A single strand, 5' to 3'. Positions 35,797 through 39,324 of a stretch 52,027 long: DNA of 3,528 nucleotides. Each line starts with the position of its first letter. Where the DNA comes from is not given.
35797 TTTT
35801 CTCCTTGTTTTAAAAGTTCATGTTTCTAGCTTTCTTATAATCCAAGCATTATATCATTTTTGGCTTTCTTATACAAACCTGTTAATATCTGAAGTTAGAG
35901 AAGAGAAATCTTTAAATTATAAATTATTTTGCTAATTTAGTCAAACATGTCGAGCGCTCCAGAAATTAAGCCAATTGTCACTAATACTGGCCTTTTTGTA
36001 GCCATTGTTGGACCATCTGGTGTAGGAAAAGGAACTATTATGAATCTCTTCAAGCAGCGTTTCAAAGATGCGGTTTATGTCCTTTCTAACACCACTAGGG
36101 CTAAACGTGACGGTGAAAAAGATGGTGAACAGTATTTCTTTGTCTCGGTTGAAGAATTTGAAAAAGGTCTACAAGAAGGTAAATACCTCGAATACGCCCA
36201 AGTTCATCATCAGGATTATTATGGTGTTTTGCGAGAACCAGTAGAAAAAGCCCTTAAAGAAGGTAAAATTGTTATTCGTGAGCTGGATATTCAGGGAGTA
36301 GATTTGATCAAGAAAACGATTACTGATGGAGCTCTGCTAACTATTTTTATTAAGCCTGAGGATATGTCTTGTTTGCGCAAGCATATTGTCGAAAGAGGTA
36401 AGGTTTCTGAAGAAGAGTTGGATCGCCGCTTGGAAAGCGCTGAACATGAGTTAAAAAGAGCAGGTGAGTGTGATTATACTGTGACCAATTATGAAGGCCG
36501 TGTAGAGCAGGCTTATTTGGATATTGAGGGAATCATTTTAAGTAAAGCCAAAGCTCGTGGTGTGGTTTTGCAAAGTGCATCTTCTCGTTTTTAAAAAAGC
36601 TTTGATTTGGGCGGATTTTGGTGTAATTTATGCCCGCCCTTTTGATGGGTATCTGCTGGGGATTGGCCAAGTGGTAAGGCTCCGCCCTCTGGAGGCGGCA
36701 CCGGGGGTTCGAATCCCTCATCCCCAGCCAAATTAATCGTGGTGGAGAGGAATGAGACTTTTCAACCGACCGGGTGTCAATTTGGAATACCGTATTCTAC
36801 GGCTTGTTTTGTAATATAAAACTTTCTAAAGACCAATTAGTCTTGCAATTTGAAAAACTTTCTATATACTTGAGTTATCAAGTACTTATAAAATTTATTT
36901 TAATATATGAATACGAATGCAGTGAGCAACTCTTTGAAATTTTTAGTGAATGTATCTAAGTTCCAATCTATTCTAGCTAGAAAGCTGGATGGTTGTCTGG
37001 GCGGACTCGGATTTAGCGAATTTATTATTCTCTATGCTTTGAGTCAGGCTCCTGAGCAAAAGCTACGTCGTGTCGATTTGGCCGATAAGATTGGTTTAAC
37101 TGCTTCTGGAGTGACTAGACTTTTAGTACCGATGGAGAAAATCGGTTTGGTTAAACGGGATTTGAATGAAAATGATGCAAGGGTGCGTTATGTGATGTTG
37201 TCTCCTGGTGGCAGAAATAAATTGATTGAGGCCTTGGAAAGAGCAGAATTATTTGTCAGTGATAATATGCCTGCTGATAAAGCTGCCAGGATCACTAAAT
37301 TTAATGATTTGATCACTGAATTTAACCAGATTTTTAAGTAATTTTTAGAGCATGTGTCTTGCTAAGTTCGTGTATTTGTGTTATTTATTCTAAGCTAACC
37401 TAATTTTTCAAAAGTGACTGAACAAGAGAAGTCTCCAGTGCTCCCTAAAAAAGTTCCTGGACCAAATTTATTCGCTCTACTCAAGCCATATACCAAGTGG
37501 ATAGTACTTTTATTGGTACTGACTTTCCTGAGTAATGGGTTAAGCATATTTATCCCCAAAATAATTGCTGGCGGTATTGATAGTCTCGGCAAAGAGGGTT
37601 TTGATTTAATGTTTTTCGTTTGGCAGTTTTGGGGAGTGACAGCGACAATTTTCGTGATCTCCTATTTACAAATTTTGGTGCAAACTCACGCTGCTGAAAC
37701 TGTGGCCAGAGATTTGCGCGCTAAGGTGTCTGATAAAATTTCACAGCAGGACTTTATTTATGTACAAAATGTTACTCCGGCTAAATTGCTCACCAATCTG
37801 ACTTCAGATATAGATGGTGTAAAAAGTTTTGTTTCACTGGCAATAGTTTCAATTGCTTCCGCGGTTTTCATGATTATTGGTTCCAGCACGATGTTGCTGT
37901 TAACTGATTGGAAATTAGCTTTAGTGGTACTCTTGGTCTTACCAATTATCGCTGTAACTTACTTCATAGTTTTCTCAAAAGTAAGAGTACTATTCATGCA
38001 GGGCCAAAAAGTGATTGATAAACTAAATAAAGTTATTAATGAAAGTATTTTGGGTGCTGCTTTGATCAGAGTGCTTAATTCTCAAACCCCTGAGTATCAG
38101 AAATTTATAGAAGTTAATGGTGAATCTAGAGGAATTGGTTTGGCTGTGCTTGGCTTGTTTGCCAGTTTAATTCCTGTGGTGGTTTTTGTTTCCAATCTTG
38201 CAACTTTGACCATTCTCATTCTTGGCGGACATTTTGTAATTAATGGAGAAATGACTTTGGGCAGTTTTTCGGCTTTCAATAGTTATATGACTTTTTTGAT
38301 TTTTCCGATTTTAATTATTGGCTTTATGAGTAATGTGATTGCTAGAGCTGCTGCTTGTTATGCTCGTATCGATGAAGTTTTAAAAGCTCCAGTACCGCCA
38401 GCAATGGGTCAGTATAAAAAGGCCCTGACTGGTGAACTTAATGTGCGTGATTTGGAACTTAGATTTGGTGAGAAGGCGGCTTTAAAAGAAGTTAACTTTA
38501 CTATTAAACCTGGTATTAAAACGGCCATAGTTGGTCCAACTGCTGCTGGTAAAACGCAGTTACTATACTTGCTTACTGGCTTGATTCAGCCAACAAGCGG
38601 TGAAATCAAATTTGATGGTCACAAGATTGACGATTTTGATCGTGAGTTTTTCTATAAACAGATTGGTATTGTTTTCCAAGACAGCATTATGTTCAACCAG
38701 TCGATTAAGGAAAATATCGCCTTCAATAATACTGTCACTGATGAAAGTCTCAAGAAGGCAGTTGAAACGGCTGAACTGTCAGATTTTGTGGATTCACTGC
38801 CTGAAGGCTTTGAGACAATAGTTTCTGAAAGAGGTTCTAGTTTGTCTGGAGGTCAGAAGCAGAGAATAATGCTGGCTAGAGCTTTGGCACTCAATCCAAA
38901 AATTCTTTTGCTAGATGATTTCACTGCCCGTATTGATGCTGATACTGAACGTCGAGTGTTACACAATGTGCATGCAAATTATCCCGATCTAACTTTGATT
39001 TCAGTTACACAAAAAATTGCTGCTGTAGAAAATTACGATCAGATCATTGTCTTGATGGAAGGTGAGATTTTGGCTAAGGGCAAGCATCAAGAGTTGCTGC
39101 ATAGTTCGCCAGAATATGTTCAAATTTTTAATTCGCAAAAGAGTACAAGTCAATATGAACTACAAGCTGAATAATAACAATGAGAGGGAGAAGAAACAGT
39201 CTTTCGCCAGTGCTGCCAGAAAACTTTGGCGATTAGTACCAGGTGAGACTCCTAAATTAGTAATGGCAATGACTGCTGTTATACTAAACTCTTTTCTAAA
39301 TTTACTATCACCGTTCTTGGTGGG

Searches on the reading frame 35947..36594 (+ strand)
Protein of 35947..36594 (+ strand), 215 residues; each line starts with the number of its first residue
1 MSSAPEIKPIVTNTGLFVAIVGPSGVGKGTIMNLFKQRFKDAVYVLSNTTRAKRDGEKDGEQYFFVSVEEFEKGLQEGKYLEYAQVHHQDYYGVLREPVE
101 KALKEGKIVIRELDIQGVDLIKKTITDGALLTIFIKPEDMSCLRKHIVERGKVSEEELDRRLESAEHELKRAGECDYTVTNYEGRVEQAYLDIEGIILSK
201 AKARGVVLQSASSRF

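Call 8: search_protein_families(library=pfam, proteins=[window:35947-36594:+])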
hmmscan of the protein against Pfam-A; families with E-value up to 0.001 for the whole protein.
window:35947-36594:+ (215 aa): 2 families
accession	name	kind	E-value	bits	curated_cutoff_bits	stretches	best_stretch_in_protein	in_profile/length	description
PF00625.27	Guanylate_kin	-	1.2e-34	120.1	25.2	1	18-197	5-179/182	Guanylate kinase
PF01926.29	MMR_HSR1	-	0.00067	20.2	21.9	0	18-66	2-51/113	50S ribosome-binding GTPase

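Call 9: find_encoding_contigs(protein=window:35947-36594:+, flank=6000, max_places=8)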
Protein window:35947-36594:+ (215 aa): 1 contig read that carries it; 1 place shown.
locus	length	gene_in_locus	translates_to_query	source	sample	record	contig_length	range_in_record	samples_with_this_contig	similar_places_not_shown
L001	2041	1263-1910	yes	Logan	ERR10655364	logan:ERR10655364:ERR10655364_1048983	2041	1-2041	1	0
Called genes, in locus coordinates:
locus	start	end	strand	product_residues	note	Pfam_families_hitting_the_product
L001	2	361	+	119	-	?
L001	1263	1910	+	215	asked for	PF00625:Guanylate_kin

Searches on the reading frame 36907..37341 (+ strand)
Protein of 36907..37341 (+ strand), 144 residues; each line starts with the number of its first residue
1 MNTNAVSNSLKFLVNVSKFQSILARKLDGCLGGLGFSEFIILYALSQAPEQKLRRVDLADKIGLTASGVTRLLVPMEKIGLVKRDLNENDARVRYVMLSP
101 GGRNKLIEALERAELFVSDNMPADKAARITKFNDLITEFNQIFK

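Call 8: search_protein_families(library=pfam, proteins=[window:36907-37341:+])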
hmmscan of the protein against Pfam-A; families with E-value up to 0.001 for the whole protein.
window:36907-37341:+ (144 aa): 5 families
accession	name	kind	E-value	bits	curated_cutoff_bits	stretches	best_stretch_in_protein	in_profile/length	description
PF01047.28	MarR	-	2.3e-08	34.2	24.6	1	38-93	5-58/59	MarR family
PF12802.13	MarR_2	-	8e-08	32.8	27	1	33-92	2-60/61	MarR family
PF22381.2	Staph_reg_Sar_Rot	-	0.00011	22.7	27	1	34-106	12-82/85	Transcriptional regulator SarA/Rot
PF09339.16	HTH_IclR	-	0.00023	21.3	22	1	41-85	8-51/52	IclR helix-turn-helix domain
PF01022.26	HTH_5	-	0.00086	19.6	22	0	41-83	7-46/47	Bacterial regulatory protein, arsR family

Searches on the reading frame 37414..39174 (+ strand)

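Call 8: search_protein_families(library=pfam, proteins=[window:37414-39174:+])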
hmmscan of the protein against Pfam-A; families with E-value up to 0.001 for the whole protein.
window:37414-39174:+ (586 aa): 3 families
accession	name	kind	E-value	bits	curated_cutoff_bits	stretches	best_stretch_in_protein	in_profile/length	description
PF00664.28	ABC_membrane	-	1.6e-36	126.9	28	1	31-298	2-273/274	ABC transporter transmembrane region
PF00005.33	ABC_tran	-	1.9e-32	113.1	25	1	357-505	1-137/137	ABC transporter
PF02463.25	SMC_N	-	0.0006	19.7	40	0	434-547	135-211/220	RecF/RecN/SMC N terminal domain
